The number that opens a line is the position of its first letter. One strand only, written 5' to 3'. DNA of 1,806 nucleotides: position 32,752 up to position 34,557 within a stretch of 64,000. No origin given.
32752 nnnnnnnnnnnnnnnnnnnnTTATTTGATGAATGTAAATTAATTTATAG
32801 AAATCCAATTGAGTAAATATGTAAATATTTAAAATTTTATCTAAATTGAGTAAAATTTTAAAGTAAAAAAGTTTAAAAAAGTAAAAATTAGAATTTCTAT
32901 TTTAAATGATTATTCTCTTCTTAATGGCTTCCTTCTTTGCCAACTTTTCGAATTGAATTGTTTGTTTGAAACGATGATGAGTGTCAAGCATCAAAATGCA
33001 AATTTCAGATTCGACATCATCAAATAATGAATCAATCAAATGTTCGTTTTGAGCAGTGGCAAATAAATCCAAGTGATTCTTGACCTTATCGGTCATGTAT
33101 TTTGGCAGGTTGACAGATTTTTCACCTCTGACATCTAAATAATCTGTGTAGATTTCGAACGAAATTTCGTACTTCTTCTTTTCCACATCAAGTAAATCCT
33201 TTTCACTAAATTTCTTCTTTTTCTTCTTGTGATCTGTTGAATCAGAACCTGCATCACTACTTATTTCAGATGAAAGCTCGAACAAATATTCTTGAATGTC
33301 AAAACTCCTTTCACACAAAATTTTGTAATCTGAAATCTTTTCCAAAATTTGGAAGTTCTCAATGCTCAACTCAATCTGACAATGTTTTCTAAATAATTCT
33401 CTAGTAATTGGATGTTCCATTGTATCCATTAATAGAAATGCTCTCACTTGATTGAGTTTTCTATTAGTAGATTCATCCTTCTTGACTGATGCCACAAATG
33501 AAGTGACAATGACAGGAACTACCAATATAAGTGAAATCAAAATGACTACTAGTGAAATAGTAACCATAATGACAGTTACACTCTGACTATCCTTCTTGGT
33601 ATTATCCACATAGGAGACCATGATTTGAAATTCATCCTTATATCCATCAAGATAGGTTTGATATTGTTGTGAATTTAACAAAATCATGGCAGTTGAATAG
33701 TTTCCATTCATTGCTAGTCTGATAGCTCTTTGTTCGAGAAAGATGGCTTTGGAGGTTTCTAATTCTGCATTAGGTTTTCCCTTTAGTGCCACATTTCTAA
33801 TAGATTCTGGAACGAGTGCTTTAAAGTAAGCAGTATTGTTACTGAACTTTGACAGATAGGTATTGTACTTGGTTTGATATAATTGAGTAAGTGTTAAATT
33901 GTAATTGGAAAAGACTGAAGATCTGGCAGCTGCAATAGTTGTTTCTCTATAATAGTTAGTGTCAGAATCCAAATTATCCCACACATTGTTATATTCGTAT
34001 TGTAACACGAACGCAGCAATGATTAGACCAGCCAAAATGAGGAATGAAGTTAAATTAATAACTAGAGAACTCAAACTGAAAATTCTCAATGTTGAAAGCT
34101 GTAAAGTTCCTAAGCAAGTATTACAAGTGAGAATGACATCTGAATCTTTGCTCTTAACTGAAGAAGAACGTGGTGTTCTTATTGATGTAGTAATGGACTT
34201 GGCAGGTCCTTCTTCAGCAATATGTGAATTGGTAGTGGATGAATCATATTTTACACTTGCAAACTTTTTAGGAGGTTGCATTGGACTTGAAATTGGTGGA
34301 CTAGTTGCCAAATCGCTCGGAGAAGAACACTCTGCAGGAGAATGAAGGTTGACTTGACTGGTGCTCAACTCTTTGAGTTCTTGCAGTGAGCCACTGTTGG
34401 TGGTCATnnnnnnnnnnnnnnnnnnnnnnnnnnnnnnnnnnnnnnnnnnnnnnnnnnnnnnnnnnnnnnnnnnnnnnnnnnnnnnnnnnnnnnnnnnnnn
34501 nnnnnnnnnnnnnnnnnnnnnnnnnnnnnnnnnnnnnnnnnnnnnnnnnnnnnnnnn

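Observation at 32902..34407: Receptor-like RGS protein: two TM helices bracketing a ~200-aa ectodomain, then a cytoplasmic RGS domain (first of two paralogs)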

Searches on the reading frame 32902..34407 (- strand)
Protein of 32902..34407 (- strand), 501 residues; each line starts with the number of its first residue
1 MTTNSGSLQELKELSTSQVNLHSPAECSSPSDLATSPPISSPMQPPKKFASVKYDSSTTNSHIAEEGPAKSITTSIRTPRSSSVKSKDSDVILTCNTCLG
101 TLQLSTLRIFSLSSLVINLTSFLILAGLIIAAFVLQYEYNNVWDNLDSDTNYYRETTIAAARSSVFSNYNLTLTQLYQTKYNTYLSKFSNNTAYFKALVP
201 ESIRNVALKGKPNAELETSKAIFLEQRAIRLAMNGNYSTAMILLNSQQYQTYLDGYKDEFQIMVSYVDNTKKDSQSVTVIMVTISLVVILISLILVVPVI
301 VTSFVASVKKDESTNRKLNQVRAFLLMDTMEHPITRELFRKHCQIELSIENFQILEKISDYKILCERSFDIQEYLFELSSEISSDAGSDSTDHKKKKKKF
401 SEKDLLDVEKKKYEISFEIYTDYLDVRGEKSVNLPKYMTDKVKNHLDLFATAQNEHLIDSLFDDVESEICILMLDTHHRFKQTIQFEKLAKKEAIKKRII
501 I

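Call 4: search_protein_families(library=pfam, proteins=[window:32902-34407:-], max_evalue=1)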
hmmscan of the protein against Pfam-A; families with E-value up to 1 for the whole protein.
window:32902-34407:- (501 aa): 5 families
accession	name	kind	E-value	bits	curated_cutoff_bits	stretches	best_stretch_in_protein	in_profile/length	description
PF00615.24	RGS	-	7.4e-05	23.5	23.9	1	329-488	5-116/117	Regulator of G protein signaling domain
PF10912.14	Glam1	-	0.0035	17.8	22.3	1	281-314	61-94/146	Glia associated membrane protein glam-1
PF11857.13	DUF3377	-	0.014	15.7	26.5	1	257-300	10-50/72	Domain of unknown function (DUF3377)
PF15102.11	TMEM154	-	0.018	15.3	30.3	1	264-320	49-105/153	TMEM154 protein family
PF02048.21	Enterotoxin_ST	-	0.21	12.5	21.1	1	326-366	8-44/54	Heat-stable enterotoxin ST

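Call 7: find_homologous_proteins(query=window:32902-34407:-, max_evalue=0.001)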
Query window:32902-34407:- (501 aa): 18 proteins with E <= 0.001 among 8000 candidates.
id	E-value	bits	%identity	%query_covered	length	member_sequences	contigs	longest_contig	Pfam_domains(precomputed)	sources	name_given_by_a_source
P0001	0.0e+0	1076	100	100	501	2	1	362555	-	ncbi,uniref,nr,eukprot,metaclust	ncbi:predicted protein [Naegleria gruberi]|uniref:Predicted protein n=1 Tax=Naegleria gruberi TaxID=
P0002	2.5e-177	608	63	89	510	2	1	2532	PF00615.25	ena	-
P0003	5.8e-124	432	47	93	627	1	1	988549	PF00615.25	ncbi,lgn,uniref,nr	ncbi:hypothetical protein FDP41_010455 [Naegleria fowleri]|uniref:RGS domain-containing protein n=1 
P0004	9.7e-123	428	46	93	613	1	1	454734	PF00615.25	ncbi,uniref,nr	ncbi:hypothetical protein C9374_009018 [Naegleria lovaniensis]|uniref:RGS domain-containing protein 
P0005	2.6e-120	420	48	86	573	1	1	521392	PF00615.25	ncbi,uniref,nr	ncbi:hypothetical protein C9374_007672 [Naegleria lovaniensis]|uniref:RGS domain-containing protein 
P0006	9.5e-112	392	44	88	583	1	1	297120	PF00615.25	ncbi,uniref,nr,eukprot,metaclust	ncbi:predicted protein [Naegleria gruberi]|uniref:Predicted protein n=1 Tax=Naegleria gruberi TaxID=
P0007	1.3e-104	369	43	86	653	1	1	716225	PF00615.25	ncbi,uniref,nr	ncbi:hypothetical protein C9374_001253 [Naegleria lovaniensis]|uniref:RGS domain-containing protein 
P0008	4.0e-101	357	40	88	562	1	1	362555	PF00615.25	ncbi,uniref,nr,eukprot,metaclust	ncbi:predicted protein [Naegleria gruberi]|uniref:Predicted protein n=1 Tax=Naegleria gruberi TaxID=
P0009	4.7e-101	357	43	81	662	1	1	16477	PF00615.25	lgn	-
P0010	2.5e-100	354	42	87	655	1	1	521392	PF00615.25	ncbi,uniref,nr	ncbi:hypothetical protein C9374_007673 [Naegleria lovaniensis]|uniref:RGS domain-containing protein 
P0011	1.8e-99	352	42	84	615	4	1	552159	PF00615.25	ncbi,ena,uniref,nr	ncbi:hypothetical protein FDP41_008207 [Naegleria fowleri]|uniref:RGS domain-containing protein n=1 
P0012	1.3e-98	349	40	90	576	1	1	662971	PF00615.25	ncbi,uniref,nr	ncbi:hypothetical protein C9374_004480 [Naegleria lovaniensis]|uniref:RGS domain-containing protein 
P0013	3.0e-98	348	40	92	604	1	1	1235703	PF00615.25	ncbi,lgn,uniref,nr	ncbi:hypothetical protein FDP41_000676 [Naegleria fowleri]|uniref:RGS domain-containing protein n=1 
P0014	6.5e-97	343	47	76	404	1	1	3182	PF00615.25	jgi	-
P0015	1.2e-89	319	38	83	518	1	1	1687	PF00615.25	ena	-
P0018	1.7e-62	230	34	81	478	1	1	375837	PF00615.25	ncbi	ncbi:hypothetical protein ABK040_008098 [Willaertia magna]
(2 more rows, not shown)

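Call 20: predict_structure(alignment_id=A1)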
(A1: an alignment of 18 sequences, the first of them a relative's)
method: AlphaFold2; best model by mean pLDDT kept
length: 501 residues; sequences in the alignment: 18
mean_pLDDT: 74.6   pTM: 0.41
mean pLDDT of the five models: 74.6, 71.5, 70.1, 69.9, 69.7
residues with pLDDT >= 90: 121; 70-90: 245; 50-70: 27; < 50: 108
segments of 3 or more residues with pLDDT < 50: 1-91, 383-396
pLDDT, mean of each block of 10 residues (from residue 1): 36 35 34 37 37 32 32 34 36 53 64 80 84 83 78 93 94 96 94 86 83 87 96 95 95 88 87 84 84 81 73 73 80 89 90 92 90 78 44 52 89 93 83 83 89 85 89 88 88 86 73
secondary structure, 60 per line:
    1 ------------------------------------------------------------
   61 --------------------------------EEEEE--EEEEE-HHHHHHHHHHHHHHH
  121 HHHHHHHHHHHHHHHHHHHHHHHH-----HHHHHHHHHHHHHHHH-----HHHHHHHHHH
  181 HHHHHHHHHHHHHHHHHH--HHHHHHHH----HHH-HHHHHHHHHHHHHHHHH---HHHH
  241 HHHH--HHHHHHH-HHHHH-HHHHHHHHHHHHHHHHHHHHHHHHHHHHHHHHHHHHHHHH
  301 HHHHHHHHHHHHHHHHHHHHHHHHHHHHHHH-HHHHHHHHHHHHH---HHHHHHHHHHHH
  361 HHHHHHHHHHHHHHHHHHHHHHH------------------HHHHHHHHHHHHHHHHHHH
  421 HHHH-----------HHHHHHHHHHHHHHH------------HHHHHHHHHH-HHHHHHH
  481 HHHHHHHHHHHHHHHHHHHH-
elements in order: E93-97 E100-104 H106-144 H150-165 H171-198 H201-208 H217-233 H237-244 H247-253 H255-259 H261-331 H333-345 H349-383 H402-424 H436-450 H463-472 H474-500

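Call 32: search_solved_structures(query=A1, max_evalue=1, show_alignments=2)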
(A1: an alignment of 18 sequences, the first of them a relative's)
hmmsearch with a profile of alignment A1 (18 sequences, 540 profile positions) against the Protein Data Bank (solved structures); distinct sequences matched with E-value up to 1: 0.

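Call 45: search_protein_families(library=ncbifam, proteins=[P0001], max_evalue=0.01)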
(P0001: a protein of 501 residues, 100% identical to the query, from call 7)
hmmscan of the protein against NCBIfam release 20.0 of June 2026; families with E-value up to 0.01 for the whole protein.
P0001 (501 aa): 0 families

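Call 54: fold_search(model_id=the predicted structure, library=pdb)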
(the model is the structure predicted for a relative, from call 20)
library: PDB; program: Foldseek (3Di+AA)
matches with E <= 10: 149; with E <= 0.001: 0
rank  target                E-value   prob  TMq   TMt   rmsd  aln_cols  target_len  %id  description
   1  6am3_X                7.7e-03  1.00  0.21  0.69   7.5       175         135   16  Regulator of G protein signaling (RGS) 17 in complex with Ca2+ (released 2019-02-13)
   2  6am3_A                1.0e-02  1.00  0.21  0.70   7.5       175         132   16  Regulator of G protein signaling (RGS) 17 in complex with Ca2+ (released 2019-02-13)
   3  2ode_D                1.1e-02  1.00  0.19  0.76   5.9       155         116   15  Crystal structure of the heterodimeric complex of human RGS8 and activated Gi alpha 3 (released 2007-02-06)
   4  7wf6                  1.4e-02  1.00  0.24  0.73   3.9       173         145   15  Crystal structure of SNX13 RGS domain (released 2022-10-26)
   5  2bv1_B                1.8e-02  1.00  0.19  0.66   7.3       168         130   14  Regulator of G-protein Signalling 1 (Human) (released 2005-06-27)
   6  2ode_B                1.9e-02  1.00  0.19  0.67   8.5       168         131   16  Crystal structure of the heterodimeric complex of human RGS8 and activated Gi alpha 3 (released 2007-02-06)
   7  2bv1_A                2.9e-02  1.00  0.19  0.64   5.6       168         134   14  Regulator of G-protein Signalling 1 (Human) (released 2005-06-27)
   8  2ihd                  3.0e-02  1.00  0.19  0.67   5.8       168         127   15  Crystal structure of Human Regulator of G-protein signaling 8, RGS8 (released 2006-11-21)
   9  1fqj_E                3.3e-02  1.00  0.20  0.64   7.7       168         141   18  CRYSTAL STRUCTURE OF THE HETEROTRIMERIC COMPLEX OF THE RGS DOMAIN OF RGS9, THE GAMMA SUBUNIT OF PHOSPHODIESTERASE AND  (released 2001-02-28)
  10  2oj4                  3.3e-02  1.00  0.19  0.67   6.7       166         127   17  Crystal structure of RGS3 RGS domain (released 2007-01-30)
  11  5do9_B                3.6e-02  1.00  0.19  0.64   7.6       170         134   15  Structure of regulator of G protein signaling 8 (RGS8) in complex with AlF4-activated Galpha-q (released 2016-01-20)
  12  2gtp_C                3.8e-02  1.00  0.21  0.69   5.6       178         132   14  Crystal structure of the heterodimeric complex of human RGS1 and activated Gi alpha 1 (released 2006-05-23)
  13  1fqi                  3.9e-02  1.00  0.20  0.63   7.8       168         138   18  RGS9 RGS DOMAIN (released 2001-02-28)
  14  2bt2_A                4.3e-02  1.00  0.21  0.69   9.5       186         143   12  Structure of the regulator of G-protein signaling 16 (released 2005-06-03)
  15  2bt2_E                4.3e-02  1.00  0.21  0.69  11.6       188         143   12  Structure of the regulator of G-protein signaling 16 (released 2005-06-03)
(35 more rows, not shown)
